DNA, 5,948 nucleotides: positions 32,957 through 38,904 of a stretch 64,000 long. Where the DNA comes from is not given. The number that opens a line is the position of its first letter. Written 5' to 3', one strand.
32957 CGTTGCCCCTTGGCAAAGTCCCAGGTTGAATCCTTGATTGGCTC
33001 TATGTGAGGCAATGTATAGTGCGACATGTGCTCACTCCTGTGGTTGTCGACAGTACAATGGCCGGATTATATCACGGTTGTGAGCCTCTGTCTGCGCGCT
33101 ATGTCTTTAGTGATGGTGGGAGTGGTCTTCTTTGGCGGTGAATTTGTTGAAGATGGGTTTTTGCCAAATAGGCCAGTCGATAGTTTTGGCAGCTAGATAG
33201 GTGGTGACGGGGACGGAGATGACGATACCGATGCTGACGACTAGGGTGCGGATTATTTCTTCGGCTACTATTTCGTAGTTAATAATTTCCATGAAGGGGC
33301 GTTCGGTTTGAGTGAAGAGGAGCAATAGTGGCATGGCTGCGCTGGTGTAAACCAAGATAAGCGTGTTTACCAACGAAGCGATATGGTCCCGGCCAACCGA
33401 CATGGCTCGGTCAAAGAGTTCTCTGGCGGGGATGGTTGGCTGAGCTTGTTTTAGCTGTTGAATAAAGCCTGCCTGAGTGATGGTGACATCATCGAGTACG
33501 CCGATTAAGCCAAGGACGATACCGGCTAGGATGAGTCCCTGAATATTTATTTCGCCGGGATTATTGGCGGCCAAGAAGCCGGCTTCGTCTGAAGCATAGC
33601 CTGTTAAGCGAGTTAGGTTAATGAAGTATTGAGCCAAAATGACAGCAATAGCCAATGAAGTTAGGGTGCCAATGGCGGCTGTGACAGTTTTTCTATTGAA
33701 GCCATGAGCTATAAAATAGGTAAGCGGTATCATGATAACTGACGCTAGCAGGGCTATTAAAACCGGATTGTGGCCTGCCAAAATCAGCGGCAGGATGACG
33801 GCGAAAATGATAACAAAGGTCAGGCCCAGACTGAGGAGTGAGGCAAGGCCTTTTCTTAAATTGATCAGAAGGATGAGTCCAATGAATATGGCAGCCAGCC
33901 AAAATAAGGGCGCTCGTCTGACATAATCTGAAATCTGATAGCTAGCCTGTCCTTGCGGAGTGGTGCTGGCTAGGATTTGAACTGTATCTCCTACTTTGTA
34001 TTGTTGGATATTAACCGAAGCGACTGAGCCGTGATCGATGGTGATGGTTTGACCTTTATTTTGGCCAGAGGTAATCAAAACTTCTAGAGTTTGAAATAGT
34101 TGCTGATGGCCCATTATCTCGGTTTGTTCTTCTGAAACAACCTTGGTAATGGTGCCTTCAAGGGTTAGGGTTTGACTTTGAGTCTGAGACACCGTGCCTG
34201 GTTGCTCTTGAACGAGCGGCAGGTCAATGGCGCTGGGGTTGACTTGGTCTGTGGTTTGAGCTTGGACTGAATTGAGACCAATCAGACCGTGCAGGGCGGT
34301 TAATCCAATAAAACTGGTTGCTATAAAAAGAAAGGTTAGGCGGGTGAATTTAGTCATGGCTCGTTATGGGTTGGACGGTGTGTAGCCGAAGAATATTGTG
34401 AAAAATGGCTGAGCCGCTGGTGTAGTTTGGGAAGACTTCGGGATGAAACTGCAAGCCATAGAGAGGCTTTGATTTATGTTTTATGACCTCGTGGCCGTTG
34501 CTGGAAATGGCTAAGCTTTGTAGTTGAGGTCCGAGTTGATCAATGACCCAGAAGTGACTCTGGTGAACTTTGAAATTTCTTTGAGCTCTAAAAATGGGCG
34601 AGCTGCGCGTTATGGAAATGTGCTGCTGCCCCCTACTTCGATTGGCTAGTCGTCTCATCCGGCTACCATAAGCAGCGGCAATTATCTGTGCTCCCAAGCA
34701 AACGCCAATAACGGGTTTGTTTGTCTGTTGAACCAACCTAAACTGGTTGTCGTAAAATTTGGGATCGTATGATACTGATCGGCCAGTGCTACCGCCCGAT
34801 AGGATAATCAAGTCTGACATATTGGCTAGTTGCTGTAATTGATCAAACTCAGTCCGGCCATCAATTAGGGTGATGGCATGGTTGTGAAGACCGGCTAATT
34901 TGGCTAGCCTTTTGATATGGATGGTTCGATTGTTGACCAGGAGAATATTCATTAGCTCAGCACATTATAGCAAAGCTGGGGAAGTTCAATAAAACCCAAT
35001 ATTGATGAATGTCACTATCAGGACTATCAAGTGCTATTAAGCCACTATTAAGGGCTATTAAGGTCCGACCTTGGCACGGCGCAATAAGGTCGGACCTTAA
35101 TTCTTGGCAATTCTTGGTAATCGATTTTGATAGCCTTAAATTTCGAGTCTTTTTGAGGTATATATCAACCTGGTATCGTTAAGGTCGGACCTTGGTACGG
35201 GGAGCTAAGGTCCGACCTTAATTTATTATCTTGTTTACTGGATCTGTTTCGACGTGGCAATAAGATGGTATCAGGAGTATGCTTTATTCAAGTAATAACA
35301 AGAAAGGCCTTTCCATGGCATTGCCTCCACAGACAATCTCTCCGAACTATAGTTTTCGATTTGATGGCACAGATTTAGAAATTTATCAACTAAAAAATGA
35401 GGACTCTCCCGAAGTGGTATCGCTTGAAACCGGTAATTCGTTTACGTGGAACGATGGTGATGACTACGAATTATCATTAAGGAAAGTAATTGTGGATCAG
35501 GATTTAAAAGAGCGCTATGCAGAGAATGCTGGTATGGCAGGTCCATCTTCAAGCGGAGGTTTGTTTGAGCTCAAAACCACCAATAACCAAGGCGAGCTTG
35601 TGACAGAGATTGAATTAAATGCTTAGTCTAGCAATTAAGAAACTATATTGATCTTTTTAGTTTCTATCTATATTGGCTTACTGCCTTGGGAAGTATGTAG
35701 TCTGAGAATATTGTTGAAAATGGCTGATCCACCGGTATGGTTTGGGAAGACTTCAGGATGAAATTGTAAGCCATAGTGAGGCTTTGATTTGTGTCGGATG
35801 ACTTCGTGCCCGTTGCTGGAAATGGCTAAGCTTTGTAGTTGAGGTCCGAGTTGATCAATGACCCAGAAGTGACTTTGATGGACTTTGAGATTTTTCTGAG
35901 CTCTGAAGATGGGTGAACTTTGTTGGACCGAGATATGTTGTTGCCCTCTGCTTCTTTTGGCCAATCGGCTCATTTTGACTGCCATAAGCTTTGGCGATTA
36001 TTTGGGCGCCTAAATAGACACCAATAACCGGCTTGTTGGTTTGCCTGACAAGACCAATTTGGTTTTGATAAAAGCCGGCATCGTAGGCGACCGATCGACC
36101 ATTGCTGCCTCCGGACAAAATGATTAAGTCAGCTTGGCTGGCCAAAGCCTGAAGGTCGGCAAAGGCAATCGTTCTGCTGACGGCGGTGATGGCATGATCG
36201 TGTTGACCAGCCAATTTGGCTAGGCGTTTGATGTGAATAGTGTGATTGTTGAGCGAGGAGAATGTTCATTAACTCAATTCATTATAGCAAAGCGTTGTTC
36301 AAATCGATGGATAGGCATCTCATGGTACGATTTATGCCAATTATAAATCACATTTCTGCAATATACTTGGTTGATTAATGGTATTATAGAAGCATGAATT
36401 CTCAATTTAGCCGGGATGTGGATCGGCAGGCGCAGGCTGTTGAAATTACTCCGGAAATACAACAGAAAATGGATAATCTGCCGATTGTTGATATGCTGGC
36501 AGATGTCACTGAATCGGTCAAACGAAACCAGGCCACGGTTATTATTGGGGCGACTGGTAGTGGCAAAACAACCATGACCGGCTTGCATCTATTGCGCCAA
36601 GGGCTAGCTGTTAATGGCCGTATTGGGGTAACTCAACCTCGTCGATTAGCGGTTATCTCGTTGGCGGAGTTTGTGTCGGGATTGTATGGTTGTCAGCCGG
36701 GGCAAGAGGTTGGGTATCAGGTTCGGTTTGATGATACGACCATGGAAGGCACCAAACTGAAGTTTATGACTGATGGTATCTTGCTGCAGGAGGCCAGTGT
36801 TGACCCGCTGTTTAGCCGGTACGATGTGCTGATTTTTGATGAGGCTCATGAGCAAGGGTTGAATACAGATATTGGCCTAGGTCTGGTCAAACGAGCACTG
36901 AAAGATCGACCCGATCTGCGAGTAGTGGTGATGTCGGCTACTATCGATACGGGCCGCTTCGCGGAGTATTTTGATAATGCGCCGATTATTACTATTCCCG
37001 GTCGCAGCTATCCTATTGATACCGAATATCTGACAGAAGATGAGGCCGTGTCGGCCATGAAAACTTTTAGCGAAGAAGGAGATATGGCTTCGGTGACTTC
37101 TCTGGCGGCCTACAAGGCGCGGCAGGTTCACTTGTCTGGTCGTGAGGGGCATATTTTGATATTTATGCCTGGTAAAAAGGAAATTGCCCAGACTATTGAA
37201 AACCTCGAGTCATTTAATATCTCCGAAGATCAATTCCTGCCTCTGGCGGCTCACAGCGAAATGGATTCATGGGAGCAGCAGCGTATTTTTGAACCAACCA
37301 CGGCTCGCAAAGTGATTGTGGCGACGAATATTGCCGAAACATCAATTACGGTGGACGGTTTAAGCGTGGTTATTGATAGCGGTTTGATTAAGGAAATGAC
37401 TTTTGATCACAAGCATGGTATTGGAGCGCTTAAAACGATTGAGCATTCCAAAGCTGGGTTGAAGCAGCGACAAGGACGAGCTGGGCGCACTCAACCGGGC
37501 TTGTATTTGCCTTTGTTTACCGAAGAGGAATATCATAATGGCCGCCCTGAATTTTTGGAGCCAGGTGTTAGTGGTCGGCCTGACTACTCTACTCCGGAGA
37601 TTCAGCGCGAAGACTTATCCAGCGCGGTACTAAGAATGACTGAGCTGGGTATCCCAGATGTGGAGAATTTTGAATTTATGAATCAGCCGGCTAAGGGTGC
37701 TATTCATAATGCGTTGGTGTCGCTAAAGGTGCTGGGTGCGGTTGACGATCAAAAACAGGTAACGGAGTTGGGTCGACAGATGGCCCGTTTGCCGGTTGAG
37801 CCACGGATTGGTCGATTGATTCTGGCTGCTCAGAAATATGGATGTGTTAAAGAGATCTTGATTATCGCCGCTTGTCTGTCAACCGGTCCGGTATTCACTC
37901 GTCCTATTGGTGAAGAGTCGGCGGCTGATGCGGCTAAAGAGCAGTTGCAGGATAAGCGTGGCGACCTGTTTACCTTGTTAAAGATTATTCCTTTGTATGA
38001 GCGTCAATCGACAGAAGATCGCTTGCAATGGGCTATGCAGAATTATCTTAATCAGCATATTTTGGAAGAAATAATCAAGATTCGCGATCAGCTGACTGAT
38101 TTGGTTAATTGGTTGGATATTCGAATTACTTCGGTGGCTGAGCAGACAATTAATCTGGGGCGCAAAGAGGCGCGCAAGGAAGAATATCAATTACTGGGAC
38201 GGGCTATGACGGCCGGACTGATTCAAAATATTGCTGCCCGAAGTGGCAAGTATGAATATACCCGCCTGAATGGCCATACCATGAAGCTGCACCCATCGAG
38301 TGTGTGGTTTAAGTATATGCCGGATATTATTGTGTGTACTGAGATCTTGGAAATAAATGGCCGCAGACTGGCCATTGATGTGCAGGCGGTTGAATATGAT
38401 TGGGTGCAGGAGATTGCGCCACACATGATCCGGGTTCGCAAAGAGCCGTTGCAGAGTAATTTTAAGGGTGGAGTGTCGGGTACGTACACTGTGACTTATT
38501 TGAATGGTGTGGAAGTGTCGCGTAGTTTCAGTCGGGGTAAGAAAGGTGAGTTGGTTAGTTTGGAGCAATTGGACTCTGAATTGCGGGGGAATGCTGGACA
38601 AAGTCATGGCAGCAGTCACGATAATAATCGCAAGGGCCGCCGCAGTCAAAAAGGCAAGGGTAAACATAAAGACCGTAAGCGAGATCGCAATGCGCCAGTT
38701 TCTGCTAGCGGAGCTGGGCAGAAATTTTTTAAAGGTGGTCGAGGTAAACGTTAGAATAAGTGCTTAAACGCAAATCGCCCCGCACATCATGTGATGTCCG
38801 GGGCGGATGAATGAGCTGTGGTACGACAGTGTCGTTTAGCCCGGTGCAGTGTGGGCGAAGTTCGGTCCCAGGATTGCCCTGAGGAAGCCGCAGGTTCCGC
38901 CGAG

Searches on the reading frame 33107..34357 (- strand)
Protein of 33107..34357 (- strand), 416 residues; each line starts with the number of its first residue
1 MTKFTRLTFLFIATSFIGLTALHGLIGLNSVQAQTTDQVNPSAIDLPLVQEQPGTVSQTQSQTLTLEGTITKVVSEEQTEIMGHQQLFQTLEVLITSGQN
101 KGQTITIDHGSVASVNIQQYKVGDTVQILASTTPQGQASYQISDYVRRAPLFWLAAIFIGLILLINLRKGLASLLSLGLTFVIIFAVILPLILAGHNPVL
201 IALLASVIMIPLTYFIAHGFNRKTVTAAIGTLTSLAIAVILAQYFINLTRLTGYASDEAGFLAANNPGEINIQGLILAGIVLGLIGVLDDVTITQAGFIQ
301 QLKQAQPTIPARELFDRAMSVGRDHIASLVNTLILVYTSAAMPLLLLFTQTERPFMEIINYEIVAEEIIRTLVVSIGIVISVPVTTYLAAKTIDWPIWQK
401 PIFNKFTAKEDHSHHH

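Call 24: search_protein_families(library=pfam, proteins=[window:33107-34357:-], max_evalue=0.001)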
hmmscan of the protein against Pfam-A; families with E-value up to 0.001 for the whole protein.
window:33107-34357:- (416 aa): 1 family
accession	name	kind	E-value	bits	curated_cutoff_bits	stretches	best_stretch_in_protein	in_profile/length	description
PF07907.16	YibE_F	-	1.5e-72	244.5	27.2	1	151-390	1-240/241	YibE/F-like protein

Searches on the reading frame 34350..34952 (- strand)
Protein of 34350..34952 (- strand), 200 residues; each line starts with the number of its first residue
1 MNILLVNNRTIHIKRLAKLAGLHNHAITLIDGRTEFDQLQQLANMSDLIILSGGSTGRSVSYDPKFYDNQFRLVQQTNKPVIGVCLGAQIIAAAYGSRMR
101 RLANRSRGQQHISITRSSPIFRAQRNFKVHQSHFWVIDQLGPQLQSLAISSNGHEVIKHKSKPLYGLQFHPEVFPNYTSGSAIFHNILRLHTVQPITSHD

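Call 24: search_protein_families(library=pfam, proteins=[window:34350-34952:-], max_evalue=0.001)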
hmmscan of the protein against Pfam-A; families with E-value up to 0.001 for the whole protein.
window:34350-34952:- (200 aa): 3 families
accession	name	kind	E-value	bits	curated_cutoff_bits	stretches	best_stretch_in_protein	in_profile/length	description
PF00117.34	GATase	-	3.1e-23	82.9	22.8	1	25-187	22-187/190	Glutamine amidotransferase class-I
PF07722.19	Peptidase_C26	-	1.7e-10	41.5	20.5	1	74-172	101-219/219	Peptidase C26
PF01174.25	SNO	-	1.2e-06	29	27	1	36-174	25-172/188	SNO glutamine amidotransferase family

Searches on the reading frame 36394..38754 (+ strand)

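Call 24: search_protein_families(library=pfam, proteins=[window:36394-38754:+], max_evalue=0.001)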
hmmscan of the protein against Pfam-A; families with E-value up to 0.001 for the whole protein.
window:36394-38754:+ (786 aa): 6 families
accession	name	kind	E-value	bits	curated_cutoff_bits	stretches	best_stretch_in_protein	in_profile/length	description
PF21010.2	HA2_C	-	2.9e-12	47.4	21.3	1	469-528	1-77/77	Helicase associated domain (HA2), ratchet-like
PF00271.37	Helicase_C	-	6.8e-12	46.1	23.5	1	248-366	12-109/110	Helicase conserved C-terminal domain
PF07717.22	OB_NTP_bind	-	1e-10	42.1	29.5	1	603-677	3-82/83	Oligonucleotide/oligosaccharide-binding (OB)-fold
PF04408.29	HA2_N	-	9.7e-09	35.5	21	1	440-468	1-29/29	Helicase associated domain (HA2), winged-helix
PF00270.35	DEAD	-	2.1e-08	34.5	26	1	40-185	9-161/167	DEAD/DEAH box helicase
PF04851.21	ResIII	-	4.6e-07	30.3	22.5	0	33-184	20-162/164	Type III restriction enzyme, res subunit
